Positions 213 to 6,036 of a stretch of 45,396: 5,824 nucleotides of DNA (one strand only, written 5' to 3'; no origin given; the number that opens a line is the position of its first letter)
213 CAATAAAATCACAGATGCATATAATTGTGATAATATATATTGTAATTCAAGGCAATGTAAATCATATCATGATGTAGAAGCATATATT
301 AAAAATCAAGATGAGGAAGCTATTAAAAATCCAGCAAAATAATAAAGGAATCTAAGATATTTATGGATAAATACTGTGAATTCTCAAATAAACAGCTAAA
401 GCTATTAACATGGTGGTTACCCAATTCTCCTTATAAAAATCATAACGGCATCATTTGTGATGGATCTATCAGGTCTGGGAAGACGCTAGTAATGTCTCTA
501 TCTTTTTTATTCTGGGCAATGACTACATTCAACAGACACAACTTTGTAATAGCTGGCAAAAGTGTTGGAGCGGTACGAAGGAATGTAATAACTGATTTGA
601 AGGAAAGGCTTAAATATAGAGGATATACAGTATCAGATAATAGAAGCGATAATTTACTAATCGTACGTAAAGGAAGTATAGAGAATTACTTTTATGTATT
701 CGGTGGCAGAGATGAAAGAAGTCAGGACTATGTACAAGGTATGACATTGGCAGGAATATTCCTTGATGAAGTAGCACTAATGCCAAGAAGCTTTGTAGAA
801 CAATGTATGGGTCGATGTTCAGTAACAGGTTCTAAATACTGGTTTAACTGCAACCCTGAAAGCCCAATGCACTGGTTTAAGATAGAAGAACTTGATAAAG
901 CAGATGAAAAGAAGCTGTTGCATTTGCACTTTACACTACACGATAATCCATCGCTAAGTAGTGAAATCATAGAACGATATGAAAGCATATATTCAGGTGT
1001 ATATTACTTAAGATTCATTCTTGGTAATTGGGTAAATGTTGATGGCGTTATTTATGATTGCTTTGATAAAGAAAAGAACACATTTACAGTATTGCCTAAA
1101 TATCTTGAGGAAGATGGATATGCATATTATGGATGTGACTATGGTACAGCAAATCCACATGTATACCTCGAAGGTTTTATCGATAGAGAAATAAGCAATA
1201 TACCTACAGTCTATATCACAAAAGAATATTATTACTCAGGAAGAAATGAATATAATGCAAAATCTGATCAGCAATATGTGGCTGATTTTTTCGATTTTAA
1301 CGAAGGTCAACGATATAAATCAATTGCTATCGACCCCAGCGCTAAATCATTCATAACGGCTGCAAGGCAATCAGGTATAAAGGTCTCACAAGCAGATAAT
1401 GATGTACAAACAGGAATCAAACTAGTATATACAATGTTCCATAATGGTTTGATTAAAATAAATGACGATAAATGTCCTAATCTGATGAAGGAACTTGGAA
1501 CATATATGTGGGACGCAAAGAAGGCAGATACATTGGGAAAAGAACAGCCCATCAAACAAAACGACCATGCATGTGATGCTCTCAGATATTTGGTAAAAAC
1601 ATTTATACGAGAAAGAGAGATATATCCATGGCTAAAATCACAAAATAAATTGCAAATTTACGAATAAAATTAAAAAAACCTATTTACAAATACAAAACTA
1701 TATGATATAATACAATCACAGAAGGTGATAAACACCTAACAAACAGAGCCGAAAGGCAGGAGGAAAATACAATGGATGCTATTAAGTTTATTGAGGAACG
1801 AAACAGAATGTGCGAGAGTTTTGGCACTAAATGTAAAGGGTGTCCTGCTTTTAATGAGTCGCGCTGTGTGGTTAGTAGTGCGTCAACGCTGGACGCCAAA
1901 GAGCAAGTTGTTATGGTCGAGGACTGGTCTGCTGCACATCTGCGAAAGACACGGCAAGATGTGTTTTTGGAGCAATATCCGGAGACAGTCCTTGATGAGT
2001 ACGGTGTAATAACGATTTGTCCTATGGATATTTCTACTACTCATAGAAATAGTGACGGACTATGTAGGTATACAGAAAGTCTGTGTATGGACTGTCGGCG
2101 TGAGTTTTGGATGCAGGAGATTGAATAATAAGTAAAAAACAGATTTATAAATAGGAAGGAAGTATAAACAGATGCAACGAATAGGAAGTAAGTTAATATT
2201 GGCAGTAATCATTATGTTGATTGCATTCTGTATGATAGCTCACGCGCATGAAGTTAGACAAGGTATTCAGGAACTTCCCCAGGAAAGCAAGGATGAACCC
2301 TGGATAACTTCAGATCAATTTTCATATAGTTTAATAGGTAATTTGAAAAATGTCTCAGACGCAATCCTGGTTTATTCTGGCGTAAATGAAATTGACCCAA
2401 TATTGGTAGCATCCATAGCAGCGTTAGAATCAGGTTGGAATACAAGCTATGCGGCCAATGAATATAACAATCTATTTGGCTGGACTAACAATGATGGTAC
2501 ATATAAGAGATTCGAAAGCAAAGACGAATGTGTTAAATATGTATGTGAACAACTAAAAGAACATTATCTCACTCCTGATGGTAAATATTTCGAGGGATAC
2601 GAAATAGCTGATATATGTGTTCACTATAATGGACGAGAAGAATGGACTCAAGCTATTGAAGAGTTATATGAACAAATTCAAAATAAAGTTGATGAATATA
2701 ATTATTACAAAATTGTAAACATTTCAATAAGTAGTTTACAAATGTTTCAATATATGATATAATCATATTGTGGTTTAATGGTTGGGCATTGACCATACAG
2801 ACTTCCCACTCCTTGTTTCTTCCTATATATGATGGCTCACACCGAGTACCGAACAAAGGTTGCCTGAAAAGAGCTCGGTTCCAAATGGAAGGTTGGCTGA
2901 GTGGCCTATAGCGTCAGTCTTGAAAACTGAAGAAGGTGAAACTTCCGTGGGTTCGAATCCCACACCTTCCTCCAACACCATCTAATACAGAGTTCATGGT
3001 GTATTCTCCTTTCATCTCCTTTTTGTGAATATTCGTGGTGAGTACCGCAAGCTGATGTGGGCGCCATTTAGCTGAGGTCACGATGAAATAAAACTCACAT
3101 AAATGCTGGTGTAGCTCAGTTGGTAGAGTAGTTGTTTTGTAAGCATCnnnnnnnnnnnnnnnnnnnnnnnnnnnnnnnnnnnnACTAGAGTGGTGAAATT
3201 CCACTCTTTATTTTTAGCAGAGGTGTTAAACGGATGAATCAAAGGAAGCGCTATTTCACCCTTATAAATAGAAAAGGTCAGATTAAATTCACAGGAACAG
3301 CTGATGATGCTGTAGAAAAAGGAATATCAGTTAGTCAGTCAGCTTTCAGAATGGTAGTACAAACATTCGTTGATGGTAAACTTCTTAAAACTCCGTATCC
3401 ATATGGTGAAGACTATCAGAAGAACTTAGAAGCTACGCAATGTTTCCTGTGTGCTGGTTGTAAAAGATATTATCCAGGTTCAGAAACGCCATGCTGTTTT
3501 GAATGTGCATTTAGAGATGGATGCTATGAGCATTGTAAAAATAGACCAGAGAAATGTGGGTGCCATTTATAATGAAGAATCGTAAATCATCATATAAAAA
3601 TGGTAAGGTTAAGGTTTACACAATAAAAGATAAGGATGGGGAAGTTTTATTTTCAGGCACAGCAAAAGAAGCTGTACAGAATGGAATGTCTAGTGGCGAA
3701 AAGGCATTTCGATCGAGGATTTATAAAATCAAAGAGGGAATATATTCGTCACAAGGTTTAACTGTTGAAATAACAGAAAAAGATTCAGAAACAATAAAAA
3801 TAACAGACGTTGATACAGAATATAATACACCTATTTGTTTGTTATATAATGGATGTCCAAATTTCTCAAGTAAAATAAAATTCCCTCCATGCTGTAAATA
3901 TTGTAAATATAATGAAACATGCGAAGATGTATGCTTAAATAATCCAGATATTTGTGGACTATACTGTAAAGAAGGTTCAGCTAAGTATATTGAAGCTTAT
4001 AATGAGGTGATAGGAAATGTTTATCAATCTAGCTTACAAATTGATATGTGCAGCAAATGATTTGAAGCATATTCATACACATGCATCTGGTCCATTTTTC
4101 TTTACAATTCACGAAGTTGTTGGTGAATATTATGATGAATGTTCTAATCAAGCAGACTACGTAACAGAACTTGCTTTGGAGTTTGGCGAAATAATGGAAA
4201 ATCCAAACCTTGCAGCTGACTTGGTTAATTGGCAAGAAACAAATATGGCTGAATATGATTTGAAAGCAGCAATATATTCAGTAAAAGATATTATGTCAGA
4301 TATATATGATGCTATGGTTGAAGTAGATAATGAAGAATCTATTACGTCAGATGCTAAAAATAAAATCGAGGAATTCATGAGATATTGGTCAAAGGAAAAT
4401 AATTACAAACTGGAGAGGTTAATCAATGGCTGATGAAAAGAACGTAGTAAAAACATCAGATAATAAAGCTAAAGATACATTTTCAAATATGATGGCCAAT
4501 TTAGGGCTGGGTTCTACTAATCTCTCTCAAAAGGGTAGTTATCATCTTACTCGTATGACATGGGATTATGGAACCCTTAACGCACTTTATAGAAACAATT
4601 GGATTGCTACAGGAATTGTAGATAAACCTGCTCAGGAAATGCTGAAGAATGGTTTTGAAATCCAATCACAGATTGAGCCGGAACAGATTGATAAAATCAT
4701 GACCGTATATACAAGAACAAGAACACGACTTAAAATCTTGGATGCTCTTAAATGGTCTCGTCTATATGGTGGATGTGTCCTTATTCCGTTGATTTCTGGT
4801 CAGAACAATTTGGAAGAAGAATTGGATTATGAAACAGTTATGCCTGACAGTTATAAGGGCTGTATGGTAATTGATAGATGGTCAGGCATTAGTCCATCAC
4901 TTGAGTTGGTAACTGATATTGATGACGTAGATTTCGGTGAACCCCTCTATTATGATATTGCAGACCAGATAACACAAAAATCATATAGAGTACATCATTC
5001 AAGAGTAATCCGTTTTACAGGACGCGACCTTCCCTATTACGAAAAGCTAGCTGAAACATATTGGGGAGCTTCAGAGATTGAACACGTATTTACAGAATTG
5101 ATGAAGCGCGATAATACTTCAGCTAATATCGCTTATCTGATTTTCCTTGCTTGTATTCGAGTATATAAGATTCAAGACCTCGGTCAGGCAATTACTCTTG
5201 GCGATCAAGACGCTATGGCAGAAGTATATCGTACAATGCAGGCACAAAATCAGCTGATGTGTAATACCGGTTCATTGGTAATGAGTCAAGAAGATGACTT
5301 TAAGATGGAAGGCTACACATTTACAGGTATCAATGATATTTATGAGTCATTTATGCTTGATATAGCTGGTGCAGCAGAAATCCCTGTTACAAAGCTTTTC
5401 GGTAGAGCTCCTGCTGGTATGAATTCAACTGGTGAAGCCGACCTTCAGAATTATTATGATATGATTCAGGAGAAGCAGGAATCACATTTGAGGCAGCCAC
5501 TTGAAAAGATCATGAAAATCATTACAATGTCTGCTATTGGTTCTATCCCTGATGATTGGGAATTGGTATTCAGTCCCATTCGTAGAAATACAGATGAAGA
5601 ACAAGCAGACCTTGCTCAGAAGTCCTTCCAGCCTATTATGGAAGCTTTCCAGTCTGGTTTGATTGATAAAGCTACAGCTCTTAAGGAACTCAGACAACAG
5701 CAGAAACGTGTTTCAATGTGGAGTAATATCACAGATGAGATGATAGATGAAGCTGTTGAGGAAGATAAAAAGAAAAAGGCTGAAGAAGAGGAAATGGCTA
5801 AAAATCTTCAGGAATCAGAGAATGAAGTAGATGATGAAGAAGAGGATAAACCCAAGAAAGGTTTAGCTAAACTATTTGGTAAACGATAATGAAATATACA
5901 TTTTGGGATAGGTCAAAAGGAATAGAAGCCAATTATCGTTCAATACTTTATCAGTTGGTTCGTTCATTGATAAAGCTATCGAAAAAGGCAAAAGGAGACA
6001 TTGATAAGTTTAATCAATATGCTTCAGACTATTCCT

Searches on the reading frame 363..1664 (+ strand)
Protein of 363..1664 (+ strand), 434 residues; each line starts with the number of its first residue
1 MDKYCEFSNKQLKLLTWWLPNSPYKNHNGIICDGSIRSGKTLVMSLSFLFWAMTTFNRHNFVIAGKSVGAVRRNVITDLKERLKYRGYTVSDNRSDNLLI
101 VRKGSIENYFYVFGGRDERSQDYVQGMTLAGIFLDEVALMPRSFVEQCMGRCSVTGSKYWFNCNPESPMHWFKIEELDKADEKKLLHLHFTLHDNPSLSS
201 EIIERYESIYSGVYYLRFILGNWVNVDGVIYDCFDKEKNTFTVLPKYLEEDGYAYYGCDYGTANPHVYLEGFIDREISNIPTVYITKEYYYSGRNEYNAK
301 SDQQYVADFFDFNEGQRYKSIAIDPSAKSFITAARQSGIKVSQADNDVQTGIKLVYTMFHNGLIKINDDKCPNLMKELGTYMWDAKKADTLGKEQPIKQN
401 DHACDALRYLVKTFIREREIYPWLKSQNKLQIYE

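Call 34: search_dna_similar(query=window:363-1664:+, collection=phages, mode=protein, max_rows=15)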
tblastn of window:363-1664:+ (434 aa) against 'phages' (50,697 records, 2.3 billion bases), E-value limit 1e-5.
Records with a match: 1113; places in all: 1113; records where one place covers at least 80% of the query: 482.
Best place of each record, by identity: <60% 1113.
By first word of the organism name: Salmonella 263; Streptococcus 161; Escherichia 127; Staphylococcus 80; Klebsiella 80; Streptomyces 44; Vibrio 44; Bacillus 39; Lactobacillus 38; Bacteriophage 36; and 59 more.
By host as written in the record: - 127; Streptococcus thermophilus 53; Salmonella enterica subsp. enterica serovar Enteritidis PT1 39; Escherichia coli 39; Staphylococcus aureus 32; Vibrio harveyi BAA-1116 30; Klebsiella pneumoniae 26; Salmonella sp. 24; and 334 more.
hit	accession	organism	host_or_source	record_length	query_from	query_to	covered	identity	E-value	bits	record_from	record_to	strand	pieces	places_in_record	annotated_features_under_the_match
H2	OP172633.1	Agathobaculum phage AB434P2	Agathobaculum butyriciproducens DA434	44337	3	421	97%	55.4%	1e-151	481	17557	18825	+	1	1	terminase large subunit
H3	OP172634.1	Agathobaculum phage AB434P3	Agathobaculum butyriciproducens DA434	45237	3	421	97%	55.4%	1e-151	481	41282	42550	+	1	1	terminase large subunit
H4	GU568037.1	Deep-sea thermophilic phage D6E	-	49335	7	415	94%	52.5%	6e-135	433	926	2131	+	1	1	large subunit terminase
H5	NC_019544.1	Deep-sea thermophilic phage D6E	-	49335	7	415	94%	52.5%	6e-135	433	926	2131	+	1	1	terminase large subunit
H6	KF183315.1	Oenococcus phage phiS13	Oenococcus oeni Sarco S13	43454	7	428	97%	50.6%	7e-127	410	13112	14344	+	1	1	Phage large terminase small subunit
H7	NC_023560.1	Oenococcus phage phiS13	Oenococcus oeni Sarco S13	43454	7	428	97%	50.6%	7e-127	410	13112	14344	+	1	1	terminase large subunit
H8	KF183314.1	Oenococcus phage phiS11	Oenococcus oeni Sarco S11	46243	7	428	97%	50.6%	8e-127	410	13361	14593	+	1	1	Phage terminase large subunit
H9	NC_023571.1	Oenococcus phage phiS11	Oenococcus oeni Sarco S11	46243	7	428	97%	50.6%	8e-127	410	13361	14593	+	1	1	terminase large subunit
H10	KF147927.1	Oenococcus phage phi9805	-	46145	7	428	97%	50.1%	9e-126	407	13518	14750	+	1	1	terminase large subunit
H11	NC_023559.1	Oenococcus phage phi9805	-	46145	7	428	97%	50.1%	9e-126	407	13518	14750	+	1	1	terminase large subunit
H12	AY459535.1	Lactobacillus prophage Lj965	-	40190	4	418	96%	50.4%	1e-130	421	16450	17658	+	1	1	putative terminase large subunit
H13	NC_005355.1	Lactobacillus prophage Lj965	Lactobacillus johnsonii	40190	4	418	96%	50.4%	1e-130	421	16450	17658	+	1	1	terminase large subunit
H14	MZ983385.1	Psychrobacillus phage PVJ1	Psychrobacillus sp. GC2J1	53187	7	418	95%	50.7%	2e-130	420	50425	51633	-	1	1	large subunit terminase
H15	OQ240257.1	Latilactobacillus phage TMW 1.1365 P3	Latilactobacillus curvatus TMW 1.1365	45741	3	411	94%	50.4%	1e-125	406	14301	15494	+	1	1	putative terminase large subunit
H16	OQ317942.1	Bacillus phage 0105phi7-2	Bacillus thuringiensis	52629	8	415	94%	50.2%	3e-124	402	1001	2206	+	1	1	large terminase subunit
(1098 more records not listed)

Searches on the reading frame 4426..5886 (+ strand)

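Call 46: search_protein_families(library=pfam, proteins=[window:4426-5886:+], max_evalue=0.001)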
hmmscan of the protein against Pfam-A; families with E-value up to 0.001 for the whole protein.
window:4426-5886:+ (487 aa): 1 family
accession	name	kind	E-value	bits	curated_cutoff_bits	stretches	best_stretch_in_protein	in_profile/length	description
PF06381.16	Phage_portal_3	-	1.1e-104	350.5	33.8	1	51-401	3-352/357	Phage portal protein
